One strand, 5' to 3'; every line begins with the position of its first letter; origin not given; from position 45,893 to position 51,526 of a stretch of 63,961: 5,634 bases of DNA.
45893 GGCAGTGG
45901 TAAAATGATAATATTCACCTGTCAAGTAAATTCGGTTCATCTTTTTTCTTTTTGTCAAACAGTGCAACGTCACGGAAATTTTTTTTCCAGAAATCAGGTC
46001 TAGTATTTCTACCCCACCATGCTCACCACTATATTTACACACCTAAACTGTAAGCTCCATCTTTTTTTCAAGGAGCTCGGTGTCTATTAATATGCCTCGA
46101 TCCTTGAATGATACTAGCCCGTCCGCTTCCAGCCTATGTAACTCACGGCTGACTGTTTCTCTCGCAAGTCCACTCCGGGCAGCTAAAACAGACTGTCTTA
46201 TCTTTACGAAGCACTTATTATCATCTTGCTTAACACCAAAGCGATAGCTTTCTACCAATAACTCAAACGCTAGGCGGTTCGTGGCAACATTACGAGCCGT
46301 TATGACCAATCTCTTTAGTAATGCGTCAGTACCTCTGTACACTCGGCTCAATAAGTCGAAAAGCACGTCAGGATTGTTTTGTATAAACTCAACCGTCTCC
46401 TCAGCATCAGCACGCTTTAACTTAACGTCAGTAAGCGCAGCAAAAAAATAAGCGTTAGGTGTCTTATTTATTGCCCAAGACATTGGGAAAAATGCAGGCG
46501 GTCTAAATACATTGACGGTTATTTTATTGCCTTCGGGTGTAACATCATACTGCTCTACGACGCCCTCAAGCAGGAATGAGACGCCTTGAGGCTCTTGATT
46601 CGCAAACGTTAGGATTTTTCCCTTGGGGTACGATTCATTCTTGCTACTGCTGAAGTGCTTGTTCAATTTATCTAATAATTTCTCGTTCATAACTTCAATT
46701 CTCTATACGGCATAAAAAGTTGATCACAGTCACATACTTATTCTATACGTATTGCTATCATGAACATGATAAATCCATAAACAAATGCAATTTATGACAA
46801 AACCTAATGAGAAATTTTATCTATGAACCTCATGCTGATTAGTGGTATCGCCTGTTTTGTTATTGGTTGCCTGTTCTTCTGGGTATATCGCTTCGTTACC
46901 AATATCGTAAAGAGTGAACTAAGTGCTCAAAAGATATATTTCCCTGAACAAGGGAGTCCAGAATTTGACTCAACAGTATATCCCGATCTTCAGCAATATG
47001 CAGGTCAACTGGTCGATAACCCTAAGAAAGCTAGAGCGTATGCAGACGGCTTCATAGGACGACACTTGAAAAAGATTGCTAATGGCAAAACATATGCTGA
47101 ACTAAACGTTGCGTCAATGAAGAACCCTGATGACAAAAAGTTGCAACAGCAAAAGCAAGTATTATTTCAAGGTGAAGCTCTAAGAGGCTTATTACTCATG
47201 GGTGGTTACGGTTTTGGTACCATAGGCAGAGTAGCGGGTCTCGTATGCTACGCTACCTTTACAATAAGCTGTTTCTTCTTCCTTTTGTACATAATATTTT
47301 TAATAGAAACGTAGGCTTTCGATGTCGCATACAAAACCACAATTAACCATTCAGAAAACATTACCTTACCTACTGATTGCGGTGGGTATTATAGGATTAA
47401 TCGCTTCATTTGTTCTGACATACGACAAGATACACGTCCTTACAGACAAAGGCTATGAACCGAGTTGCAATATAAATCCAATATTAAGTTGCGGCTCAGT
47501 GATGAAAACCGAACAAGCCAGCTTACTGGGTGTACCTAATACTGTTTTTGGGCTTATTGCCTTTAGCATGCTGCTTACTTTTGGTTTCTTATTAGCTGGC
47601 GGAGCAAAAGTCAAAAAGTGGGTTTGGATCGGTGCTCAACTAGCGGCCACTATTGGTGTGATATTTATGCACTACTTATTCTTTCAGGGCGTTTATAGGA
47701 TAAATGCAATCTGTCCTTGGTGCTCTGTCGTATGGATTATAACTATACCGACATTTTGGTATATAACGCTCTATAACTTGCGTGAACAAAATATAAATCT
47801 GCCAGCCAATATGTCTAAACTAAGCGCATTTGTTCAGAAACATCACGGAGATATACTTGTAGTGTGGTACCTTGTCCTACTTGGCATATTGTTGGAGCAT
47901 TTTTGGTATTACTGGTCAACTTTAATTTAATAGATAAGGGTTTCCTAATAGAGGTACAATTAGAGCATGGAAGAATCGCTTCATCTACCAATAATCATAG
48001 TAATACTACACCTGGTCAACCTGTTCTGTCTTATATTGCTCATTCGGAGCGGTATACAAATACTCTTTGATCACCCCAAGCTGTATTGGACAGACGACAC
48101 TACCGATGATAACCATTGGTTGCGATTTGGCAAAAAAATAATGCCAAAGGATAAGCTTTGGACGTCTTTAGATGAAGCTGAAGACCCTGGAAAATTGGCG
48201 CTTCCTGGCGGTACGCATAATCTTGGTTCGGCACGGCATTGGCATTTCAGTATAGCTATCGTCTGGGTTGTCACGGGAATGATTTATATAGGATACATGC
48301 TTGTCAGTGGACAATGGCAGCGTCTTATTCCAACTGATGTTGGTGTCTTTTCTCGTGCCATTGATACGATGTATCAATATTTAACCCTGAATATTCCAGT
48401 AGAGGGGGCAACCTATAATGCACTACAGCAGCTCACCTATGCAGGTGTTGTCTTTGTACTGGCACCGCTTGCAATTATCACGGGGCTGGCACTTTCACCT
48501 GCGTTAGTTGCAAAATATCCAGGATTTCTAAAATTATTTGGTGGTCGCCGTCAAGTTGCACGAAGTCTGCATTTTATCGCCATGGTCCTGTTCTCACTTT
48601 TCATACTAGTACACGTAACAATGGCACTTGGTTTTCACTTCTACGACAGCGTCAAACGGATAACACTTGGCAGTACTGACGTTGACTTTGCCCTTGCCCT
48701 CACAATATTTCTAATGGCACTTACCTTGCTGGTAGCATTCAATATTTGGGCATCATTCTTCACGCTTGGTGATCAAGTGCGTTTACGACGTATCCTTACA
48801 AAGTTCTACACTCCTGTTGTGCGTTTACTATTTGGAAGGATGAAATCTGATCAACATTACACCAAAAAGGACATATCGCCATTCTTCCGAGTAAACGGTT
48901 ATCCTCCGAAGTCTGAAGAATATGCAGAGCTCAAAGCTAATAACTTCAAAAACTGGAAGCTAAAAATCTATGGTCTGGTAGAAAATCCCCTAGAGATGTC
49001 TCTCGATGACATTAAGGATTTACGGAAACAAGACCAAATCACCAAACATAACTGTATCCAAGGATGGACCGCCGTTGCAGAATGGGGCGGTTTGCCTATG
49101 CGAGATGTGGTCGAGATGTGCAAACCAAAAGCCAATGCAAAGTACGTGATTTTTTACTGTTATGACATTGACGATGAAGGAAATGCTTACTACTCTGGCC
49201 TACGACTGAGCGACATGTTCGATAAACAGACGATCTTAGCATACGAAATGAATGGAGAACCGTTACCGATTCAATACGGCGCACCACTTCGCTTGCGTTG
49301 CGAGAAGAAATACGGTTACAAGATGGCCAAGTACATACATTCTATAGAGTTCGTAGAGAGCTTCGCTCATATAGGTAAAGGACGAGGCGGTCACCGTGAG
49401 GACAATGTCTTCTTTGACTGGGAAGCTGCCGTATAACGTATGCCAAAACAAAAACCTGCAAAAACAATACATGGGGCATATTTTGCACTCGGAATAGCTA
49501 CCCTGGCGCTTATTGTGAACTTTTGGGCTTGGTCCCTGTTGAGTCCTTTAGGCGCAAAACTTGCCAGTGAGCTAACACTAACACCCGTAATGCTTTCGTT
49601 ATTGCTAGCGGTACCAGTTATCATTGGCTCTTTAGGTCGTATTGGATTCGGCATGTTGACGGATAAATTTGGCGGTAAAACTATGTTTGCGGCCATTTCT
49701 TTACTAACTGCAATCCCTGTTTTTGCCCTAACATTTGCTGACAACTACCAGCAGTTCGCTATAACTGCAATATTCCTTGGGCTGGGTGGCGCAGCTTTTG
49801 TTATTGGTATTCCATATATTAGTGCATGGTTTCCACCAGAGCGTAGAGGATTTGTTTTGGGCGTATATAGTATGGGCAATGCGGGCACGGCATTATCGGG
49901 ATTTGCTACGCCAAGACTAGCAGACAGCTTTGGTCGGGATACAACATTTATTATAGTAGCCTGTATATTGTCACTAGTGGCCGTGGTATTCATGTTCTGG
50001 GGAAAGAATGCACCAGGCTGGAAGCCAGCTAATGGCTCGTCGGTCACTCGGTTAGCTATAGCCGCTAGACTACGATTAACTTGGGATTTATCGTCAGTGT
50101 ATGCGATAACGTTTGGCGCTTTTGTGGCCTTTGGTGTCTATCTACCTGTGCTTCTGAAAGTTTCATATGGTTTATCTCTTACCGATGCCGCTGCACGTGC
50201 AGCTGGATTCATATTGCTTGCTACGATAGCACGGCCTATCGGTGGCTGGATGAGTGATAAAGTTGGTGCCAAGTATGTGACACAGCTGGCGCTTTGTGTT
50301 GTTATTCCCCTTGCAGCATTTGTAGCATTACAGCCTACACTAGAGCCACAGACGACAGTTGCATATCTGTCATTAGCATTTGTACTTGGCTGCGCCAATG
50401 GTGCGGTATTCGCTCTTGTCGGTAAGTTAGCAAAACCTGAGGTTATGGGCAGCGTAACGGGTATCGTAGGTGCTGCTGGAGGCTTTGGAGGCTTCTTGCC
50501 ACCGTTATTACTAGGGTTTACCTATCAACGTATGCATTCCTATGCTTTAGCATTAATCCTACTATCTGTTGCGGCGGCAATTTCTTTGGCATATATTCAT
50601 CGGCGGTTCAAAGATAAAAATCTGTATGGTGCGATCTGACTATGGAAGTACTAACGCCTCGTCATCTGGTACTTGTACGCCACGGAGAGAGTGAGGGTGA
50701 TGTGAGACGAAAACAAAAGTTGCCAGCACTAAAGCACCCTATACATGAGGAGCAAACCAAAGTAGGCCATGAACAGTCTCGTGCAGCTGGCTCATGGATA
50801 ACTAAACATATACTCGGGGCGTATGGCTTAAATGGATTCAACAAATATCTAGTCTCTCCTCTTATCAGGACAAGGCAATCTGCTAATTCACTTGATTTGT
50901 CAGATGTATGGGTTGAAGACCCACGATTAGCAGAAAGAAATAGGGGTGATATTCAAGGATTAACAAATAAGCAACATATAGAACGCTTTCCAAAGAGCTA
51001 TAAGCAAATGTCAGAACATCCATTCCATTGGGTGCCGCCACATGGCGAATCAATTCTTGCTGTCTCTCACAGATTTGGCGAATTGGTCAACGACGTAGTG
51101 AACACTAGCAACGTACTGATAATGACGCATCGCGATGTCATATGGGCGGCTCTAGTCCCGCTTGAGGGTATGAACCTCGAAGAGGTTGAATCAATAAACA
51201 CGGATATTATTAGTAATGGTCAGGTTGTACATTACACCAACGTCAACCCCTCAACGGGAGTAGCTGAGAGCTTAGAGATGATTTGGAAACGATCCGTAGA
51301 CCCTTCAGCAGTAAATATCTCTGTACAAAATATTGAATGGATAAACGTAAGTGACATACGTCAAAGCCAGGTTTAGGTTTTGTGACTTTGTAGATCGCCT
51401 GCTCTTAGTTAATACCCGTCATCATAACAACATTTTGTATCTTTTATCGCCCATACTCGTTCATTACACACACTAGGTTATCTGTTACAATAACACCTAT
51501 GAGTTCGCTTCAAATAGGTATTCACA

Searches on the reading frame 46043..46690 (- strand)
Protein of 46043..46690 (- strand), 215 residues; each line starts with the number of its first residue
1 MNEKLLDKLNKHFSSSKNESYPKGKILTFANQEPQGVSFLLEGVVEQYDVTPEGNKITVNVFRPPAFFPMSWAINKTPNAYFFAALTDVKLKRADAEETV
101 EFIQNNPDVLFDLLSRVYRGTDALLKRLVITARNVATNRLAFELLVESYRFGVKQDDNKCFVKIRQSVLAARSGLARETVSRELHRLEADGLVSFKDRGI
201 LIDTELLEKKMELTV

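Call 41: search_protein_families(library=pfam, proteins=[window:46043-46690:-], max_evalue=0.001)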
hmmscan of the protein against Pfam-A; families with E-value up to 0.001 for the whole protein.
window:46043-46690:- (215 aa): 4 families
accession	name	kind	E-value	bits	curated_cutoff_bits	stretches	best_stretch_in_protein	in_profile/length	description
PF00027.35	cNMP_binding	-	1.2e-11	44.9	27.5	1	19-106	2-89/89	Cyclic nucleotide-binding domain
PF13545.12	HTH_Crp_2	-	8.2e-11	42.1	27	1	139-208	2-68/70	Crp-like helix-turn-helix domain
PF12802.13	MarR_2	-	0.00014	22.4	27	1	164-195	21-52/61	MarR family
PF00325.26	Crp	-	0.00019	21.5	21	1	174-192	13-31/32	Bacterial regulatory proteins, crp family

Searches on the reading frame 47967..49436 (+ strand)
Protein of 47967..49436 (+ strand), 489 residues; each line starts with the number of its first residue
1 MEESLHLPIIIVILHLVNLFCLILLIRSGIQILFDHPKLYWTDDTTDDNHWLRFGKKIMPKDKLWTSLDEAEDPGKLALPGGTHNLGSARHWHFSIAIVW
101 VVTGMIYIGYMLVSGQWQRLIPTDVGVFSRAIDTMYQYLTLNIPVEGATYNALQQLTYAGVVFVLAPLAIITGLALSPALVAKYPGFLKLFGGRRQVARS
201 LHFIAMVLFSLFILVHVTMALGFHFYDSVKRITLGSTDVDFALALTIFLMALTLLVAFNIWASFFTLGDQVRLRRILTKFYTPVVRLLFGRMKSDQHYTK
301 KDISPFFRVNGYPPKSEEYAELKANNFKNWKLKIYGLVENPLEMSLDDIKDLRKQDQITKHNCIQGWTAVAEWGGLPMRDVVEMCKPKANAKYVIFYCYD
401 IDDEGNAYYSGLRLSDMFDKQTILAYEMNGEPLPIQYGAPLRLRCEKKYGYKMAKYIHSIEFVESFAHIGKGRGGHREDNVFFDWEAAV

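Call 41: search_protein_families(library=pfam, proteins=[window:47967-49436:+], max_evalue=0.001)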
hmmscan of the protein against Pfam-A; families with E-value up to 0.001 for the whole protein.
window:47967-49436:+ (489 aa): 3 families
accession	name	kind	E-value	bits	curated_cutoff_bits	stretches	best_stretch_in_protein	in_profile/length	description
PF00174.25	Oxidored_molyb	-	8.5e-36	123.5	24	1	326-464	8-162/169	Oxidoreductase molybdopterin binding domain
PF01292.26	Ni_hydr_CYTB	-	3.7e-20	72.9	30.1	1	8-232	3-176/179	Prokaryotic cytochrome b561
PF14358.11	DUF4405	-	0.00066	20.6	26.7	1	162-219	6-64/66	Domain of unknown function (DUF4405)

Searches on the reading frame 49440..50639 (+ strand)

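Call 41: search_protein_families(library=pfam, proteins=[window:49440-50639:+], max_evalue=0.001)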
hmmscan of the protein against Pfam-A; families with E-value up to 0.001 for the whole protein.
window:49440-50639:+ (399 aa): 2 families
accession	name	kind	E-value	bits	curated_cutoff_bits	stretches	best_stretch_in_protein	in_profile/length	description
PF07690.21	MFS_1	-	3e-41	141.9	33.4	1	22-353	3-345/347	Major Facilitator Superfamily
PF00083.30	Sugar_tr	-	6.2e-07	29.1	22.3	1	48-145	44-145/452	Sugar (and other) transporter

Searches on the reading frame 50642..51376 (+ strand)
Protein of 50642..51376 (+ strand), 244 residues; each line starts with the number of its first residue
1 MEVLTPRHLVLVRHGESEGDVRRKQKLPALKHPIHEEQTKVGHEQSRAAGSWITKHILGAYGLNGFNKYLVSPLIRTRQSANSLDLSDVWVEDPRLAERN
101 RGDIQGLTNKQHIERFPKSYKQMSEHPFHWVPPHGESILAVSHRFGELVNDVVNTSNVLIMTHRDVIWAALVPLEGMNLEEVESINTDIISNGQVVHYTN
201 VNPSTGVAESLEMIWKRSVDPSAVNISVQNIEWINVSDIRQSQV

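Call 41: search_protein_families(library=pfam, proteins=[window:50642-51376:+], max_evalue=0.001)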
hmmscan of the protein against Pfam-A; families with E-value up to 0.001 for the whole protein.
window:50642-51376:+ (244 aa): 1 family
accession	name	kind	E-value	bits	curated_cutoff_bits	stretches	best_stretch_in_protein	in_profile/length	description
PF00300.27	His_Phos_1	-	7.6e-25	88.1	21.7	1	9-188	1-172/194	Histidine phosphatase superfamily (branch 1)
